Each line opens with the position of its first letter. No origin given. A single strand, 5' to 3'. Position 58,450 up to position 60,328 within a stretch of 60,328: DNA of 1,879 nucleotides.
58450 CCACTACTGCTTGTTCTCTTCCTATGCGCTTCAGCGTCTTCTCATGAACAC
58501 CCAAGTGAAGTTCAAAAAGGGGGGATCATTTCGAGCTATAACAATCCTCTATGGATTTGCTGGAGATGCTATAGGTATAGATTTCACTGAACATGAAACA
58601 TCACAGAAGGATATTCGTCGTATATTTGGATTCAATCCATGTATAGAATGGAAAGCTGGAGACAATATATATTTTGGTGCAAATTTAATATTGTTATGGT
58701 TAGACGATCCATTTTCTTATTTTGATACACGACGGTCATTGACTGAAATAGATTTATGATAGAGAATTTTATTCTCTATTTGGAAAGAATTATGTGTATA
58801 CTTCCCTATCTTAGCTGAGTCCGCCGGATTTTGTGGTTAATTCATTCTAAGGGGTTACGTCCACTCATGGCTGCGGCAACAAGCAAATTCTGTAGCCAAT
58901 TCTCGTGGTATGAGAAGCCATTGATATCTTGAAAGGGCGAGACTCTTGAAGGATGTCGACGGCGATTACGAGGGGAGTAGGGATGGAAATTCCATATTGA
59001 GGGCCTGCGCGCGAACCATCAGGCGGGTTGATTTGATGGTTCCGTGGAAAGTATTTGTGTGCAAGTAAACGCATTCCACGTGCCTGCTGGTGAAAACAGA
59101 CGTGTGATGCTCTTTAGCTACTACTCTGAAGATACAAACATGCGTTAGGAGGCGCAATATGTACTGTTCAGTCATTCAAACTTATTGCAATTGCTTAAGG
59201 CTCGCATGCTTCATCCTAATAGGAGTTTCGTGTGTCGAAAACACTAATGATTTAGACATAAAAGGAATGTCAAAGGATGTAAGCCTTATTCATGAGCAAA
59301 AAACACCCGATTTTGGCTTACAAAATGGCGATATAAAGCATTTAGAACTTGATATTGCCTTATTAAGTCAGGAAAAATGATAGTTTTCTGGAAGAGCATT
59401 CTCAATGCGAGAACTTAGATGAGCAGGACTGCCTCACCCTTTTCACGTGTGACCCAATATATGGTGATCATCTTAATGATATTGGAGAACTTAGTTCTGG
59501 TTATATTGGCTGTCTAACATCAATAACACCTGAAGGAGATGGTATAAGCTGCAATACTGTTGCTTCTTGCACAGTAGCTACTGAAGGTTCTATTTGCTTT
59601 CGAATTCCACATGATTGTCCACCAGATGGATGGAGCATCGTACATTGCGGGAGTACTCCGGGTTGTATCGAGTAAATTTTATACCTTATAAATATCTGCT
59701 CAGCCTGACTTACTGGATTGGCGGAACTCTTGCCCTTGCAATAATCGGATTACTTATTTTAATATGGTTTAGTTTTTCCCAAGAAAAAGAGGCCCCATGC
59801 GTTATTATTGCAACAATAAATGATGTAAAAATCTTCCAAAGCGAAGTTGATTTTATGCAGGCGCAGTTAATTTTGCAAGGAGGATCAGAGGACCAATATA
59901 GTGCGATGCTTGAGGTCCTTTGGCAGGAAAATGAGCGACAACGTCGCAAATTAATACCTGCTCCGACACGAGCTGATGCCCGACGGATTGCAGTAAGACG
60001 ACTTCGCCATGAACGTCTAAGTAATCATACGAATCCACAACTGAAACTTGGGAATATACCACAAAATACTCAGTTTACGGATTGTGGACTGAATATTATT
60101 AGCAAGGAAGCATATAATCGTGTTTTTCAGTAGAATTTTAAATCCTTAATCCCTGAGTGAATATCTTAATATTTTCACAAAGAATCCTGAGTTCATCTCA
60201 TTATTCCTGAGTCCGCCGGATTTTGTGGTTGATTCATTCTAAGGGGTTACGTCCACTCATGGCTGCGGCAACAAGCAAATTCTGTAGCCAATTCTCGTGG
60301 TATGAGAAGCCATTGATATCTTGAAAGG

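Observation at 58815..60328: Two near-identical 122-bp direct repeats bracketing a 1.27-kb AT-rich segment at the window edge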

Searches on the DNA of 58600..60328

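Call 9: search_rna_families(source=window, start=58600, end=60328, threshold=evalue, max_evalue=10)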
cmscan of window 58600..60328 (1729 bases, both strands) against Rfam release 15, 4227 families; matches with E-value up to 10: 3.
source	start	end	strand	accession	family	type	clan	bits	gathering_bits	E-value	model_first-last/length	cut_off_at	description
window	58884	58992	+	RF03984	MIR2933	Gene; miRNA;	-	21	70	0.24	1-112/112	no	MIR2933 microRNA precursor family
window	59808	59878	+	RF01191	SNORD121A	Gene; snRNA; snoRNA; CD-box;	-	19.2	44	2.8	1-82/82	no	Small nucleolar RNA SNORD121A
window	59372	59444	+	RF01167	sn2429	Gene; snRNA; snoRNA; CD-box;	-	16.5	50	6.3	1-77/77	no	Small nucleolar RNA sn2429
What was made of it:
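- On Known structured RNA family (Rfam): Only noise hits at E<=10 over 58600-60328 (call 9).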
